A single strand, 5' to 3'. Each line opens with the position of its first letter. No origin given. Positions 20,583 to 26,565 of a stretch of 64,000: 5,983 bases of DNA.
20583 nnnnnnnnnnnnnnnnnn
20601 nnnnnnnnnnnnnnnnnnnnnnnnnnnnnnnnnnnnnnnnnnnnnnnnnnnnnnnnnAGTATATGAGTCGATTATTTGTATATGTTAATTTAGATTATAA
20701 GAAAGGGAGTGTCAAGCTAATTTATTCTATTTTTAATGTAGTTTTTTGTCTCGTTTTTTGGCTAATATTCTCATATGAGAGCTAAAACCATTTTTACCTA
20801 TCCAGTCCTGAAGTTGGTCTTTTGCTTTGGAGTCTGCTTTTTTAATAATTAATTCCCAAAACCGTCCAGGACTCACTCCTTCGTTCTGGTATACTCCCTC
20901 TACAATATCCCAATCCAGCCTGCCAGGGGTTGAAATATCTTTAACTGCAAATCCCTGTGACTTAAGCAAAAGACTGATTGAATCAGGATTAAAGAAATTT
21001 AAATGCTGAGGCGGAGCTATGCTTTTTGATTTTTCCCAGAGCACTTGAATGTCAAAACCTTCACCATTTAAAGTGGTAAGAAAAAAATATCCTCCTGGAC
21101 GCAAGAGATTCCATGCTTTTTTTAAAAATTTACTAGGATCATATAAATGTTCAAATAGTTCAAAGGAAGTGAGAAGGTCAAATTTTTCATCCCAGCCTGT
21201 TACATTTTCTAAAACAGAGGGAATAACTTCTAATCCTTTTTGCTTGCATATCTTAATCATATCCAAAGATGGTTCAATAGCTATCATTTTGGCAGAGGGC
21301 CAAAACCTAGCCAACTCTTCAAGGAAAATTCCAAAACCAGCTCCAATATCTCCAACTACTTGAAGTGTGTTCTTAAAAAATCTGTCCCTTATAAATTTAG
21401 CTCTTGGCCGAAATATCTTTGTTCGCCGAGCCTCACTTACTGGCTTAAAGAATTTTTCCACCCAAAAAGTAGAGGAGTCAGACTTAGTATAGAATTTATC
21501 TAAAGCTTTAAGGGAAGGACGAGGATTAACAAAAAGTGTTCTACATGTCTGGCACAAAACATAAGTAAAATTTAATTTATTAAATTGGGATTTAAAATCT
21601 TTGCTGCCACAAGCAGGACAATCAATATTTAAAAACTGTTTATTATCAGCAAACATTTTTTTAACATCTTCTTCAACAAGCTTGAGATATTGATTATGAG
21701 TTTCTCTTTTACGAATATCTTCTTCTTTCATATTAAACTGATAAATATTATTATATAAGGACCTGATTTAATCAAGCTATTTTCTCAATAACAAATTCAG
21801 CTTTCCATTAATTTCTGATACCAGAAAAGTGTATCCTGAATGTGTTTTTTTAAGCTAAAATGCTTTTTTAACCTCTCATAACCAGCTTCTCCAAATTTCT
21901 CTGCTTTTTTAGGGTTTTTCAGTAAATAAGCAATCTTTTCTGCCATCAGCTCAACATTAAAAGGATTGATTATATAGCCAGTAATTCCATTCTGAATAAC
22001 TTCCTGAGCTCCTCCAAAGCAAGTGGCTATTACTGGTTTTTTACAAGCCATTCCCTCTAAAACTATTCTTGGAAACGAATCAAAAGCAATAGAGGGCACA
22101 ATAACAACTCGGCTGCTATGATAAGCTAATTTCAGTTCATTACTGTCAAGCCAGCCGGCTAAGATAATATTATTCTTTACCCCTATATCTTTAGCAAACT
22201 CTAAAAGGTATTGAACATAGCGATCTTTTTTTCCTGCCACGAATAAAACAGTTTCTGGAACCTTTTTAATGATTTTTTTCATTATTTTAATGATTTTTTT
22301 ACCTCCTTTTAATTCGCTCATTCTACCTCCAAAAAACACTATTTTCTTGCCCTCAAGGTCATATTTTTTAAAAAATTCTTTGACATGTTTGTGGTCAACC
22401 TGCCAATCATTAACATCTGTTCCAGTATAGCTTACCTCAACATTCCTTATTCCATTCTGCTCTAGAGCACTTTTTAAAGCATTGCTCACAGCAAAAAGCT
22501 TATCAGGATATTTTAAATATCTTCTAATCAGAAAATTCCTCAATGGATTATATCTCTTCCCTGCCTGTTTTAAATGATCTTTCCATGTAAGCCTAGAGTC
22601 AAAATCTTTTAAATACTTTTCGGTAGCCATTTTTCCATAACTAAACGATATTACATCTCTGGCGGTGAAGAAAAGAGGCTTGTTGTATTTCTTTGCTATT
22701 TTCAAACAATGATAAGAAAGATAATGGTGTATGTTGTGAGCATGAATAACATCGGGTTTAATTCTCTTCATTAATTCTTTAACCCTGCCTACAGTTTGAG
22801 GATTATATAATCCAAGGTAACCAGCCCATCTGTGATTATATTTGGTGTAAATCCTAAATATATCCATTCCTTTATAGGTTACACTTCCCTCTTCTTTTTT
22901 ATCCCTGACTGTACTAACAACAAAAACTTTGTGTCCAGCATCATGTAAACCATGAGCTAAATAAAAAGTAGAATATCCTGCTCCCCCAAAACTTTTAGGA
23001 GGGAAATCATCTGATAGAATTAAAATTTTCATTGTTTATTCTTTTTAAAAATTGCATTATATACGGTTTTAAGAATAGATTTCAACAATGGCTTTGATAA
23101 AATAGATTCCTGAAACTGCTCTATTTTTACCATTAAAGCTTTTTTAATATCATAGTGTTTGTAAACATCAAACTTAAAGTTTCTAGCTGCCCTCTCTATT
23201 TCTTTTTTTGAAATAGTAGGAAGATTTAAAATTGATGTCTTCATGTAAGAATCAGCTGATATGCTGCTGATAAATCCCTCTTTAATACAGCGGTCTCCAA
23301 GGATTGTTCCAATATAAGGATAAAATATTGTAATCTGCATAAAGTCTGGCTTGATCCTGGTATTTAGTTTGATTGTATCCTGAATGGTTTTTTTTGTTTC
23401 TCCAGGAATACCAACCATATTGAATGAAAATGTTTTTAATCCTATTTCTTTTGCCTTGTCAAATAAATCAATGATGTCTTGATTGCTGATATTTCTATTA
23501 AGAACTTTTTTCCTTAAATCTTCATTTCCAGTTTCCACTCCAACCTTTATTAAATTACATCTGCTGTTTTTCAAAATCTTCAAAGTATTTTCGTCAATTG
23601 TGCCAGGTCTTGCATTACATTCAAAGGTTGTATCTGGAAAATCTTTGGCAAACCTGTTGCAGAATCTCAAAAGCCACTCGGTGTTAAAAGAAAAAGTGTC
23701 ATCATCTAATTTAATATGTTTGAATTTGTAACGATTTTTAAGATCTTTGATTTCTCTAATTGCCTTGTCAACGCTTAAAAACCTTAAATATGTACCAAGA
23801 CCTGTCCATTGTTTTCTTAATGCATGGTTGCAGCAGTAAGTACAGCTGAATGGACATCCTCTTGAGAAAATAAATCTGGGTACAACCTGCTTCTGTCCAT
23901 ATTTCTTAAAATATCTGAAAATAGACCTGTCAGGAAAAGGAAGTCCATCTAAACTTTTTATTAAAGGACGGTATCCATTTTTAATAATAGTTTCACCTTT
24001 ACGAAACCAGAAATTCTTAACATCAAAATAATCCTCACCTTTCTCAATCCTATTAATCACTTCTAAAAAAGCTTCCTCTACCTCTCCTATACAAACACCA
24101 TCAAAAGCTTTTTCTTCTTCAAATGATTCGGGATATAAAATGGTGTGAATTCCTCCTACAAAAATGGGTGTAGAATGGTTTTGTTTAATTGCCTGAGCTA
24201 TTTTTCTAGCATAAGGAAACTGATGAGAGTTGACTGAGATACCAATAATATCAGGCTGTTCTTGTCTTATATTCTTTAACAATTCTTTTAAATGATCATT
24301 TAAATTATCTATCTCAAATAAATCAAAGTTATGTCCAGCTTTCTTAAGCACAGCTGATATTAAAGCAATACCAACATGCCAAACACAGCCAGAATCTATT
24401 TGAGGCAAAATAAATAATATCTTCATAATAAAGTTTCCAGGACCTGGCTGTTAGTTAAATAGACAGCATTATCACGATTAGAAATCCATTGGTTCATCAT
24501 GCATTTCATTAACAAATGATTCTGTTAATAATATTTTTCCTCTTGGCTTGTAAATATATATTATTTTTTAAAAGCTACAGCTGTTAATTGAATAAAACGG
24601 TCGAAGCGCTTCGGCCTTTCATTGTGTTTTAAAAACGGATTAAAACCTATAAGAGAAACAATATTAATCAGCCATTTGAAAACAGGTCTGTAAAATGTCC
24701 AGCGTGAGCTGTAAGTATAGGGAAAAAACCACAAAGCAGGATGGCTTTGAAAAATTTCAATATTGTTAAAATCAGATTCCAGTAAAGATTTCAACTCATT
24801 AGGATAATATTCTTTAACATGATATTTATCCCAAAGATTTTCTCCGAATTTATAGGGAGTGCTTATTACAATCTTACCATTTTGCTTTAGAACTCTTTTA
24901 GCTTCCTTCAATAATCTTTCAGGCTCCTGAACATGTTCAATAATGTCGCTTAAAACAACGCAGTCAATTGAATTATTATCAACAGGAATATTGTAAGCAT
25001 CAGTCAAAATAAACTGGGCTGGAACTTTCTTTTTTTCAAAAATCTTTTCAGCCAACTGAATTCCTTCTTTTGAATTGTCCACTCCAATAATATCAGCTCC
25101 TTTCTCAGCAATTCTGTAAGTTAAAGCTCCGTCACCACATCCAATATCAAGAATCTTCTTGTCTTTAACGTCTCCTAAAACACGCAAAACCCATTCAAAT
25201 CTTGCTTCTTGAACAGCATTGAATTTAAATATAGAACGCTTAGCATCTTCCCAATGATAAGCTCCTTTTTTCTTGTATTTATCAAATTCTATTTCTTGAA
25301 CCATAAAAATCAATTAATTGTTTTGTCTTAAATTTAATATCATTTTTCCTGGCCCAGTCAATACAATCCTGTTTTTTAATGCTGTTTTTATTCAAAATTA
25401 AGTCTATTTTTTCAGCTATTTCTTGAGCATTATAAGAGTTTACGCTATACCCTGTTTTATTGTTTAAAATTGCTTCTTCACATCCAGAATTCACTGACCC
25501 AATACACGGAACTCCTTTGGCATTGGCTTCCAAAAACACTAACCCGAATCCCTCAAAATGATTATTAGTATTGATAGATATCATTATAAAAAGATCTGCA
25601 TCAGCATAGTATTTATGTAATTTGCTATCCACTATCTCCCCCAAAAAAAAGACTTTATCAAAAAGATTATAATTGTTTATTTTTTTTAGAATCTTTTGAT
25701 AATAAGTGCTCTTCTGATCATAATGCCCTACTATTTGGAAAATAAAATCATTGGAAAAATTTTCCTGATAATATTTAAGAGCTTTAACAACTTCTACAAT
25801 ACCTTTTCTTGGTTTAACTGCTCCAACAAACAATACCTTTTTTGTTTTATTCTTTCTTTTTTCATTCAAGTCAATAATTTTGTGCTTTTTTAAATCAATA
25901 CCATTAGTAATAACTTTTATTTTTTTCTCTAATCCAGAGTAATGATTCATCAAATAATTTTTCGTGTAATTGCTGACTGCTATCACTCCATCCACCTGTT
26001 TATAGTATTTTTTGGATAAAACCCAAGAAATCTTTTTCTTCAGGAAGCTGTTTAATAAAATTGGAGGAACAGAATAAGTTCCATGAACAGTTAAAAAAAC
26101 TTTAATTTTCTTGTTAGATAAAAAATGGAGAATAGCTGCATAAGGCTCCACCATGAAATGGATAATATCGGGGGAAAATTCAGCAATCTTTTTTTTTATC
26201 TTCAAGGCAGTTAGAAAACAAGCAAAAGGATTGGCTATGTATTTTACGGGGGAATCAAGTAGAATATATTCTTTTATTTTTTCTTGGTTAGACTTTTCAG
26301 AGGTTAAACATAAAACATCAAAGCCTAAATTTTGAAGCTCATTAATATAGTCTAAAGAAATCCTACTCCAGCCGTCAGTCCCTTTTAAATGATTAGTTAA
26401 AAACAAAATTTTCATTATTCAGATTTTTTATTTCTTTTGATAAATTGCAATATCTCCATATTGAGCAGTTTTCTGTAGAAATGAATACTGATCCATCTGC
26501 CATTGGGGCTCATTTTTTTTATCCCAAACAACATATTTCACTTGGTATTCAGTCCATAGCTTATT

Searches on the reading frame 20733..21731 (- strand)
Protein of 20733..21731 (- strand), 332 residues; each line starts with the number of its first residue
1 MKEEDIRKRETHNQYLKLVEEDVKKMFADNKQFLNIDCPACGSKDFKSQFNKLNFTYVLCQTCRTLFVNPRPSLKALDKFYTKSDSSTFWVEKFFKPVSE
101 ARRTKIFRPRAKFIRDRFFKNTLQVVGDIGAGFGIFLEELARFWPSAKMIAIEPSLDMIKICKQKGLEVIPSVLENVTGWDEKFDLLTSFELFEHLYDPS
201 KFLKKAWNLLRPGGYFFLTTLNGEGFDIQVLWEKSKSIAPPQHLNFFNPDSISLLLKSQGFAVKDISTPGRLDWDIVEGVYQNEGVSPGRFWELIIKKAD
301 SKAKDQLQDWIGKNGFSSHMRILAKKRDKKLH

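Call 88: search_protein_families(library=pfam, proteins=[window:20733-21731:-], max_evalue=1e-8)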
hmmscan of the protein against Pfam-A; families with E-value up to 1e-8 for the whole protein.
window:20733-21731:- (332 aa): 5 families
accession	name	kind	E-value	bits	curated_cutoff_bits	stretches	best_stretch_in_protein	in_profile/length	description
PF13489.12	Methyltransf_23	-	1.8e-21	77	27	1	120-263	20-161/164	Methyltransferase domain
PF08241.18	Methyltransf_11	-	9.2e-16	58.7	21.2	1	128-218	2-95/95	Methyltransferase domain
PF13649.12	Methyltransf_25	-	1.7e-12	48.3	27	1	128-214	3-97/97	Methyltransferase domain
PF08242.18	Methyltransf_12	-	8.4e-11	42.9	30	1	128-216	2-98/98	Methyltransferase domain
PF13847.12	Methyltransf_31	-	1.8e-10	41.1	27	1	125-222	6-113/145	Methyltransferase domain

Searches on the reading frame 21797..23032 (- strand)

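Call 88: search_protein_families(library=pfam, proteins=[window:21797-23032:-], max_evalue=1e-8)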
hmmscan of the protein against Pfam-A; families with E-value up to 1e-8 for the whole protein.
window:21797-23032:- (411 aa): 5 families
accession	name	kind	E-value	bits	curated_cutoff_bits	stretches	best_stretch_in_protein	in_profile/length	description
PF00534.26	Glycos_transf_1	-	2.1e-36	125.5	26.4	1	219-387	4-172/172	Glycosyl transferases group 1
PF13692.12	Glyco_trans_1_4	-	9.4e-27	94.5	27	1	230-373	2-142/142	Glycosyl transferases group 1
PF13439.12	Glyco_transf_4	-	8.8e-22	78.4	28.5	1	15-208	1-169/170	Glycosyltransferase Family 4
PF13579.12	Glyco_trans_4_4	-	1.2e-11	45.6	29.7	1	16-200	1-152/158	Glycosyl transferase 4-like domain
PF13524.12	Glyco_trans_1_2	-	1e-09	39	25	1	259-400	13-141/144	Glycosyl transferase-like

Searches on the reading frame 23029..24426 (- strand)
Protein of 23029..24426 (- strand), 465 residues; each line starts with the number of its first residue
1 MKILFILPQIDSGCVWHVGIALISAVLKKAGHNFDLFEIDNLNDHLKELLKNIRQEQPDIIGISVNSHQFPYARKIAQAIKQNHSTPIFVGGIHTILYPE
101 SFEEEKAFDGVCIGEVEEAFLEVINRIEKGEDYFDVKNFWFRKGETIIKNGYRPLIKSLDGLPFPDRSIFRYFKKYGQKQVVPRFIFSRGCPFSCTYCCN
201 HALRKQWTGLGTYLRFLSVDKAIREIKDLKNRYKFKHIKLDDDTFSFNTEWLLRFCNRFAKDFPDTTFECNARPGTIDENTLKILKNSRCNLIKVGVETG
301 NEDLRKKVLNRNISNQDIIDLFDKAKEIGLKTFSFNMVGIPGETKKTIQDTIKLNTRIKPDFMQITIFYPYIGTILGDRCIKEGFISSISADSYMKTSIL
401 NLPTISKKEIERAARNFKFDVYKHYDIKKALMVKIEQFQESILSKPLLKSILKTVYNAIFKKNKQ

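Call 88: search_protein_families(library=pfam, proteins=[window:23029-24426:-], max_evalue=1e-8)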
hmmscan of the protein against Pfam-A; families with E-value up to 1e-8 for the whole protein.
window:23029-24426:- (465 aa): 2 families
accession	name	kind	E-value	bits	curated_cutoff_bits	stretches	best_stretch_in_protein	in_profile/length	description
PF04055.27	Radical_SAM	-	8.1e-27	94.9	29.5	1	186-354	2-165/166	Radical SAM superfamily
PF02310.24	B12-binding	-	2.4e-20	73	32.1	1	17-123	14-120/121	B12 binding domain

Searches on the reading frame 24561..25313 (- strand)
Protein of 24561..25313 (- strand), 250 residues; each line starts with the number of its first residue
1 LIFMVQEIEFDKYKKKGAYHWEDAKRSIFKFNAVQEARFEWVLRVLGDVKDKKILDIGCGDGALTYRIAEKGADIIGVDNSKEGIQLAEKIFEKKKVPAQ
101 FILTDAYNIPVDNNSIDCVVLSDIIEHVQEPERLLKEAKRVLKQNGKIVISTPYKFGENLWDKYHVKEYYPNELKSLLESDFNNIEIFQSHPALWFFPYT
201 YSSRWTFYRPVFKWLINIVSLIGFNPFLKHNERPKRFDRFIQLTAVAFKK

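Call 88: search_protein_families(library=pfam, proteins=[window:24561-25313:-], max_evalue=1e-8)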
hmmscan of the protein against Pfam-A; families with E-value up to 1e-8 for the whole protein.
window:24561-25313:- (250 aa): 10 families
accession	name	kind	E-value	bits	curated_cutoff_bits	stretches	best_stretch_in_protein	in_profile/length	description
PF08241.18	Methyltransf_11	-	1.2e-24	87.1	21.2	1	55-150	1-95/95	Methyltransferase domain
PF13847.12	Methyltransf_31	-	5.6e-24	84.9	27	1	50-160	3-119/145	Methyltransferase domain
PF13649.12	Methyltransf_25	-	8.2e-22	78.2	27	1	54-146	1-97/97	Methyltransferase domain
PF13489.12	Methyltransf_23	-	3.4e-19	69.6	27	1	38-155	9-121/164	Methyltransferase domain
PF08242.18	Methyltransf_12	-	1.8e-15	57.9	30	1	55-148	1-98/98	Methyltransferase domain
PF01209.24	Ubie_methyltran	-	2.9e-11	43.6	20.1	1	41-150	38-151/233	ubiE/COQ5 methyltransferase family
PF05175.20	MTS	-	3.1e-11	43.6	23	1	43-150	24-138/170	Methyltransferase small domain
PF07021.18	MetW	-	1.2e-10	41.8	21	1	51-153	14-110/193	Methionine biosynthesis protein MetW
PF02353.26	CMAS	-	2e-10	40.9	27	1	30-155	42-169/273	Mycolic acid cyclopropane synthetase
PF08003.17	Methyltransf_9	-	1.2e-09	38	23.8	1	37-152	102-219/315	Protein of unknown function (DUF1698)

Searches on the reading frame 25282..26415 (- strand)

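Call 88: search_protein_families(library=pfam, proteins=[window:25282-26415:-], max_evalue=1e-8)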
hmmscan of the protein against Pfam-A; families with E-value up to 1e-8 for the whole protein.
window:25282-26415:- (377 aa): 5 families
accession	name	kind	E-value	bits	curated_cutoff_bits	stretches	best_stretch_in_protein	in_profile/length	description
PF00534.26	Glycos_transf_1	-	9.8e-35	120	26.4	1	186-357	10-171/172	Glycosyl transferases group 1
PF13692.12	Glyco_trans_1_4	-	3e-23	83.1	27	1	192-342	2-141/142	Glycosyl transferases group 1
PF13439.12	Glyco_transf_4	-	2.4e-22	80.2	28.5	1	17-176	5-169/170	Glycosyltransferase Family 4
PF13477.12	Glyco_trans_4_2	-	1.6e-09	38.5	23.4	1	21-127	14-123/139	Glycosyl transferase 4-like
PF20706.3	GT4-conflict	-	2.7e-09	37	26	1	142-319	148-323/385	Family 4 Glycosyltransferase in conflict systems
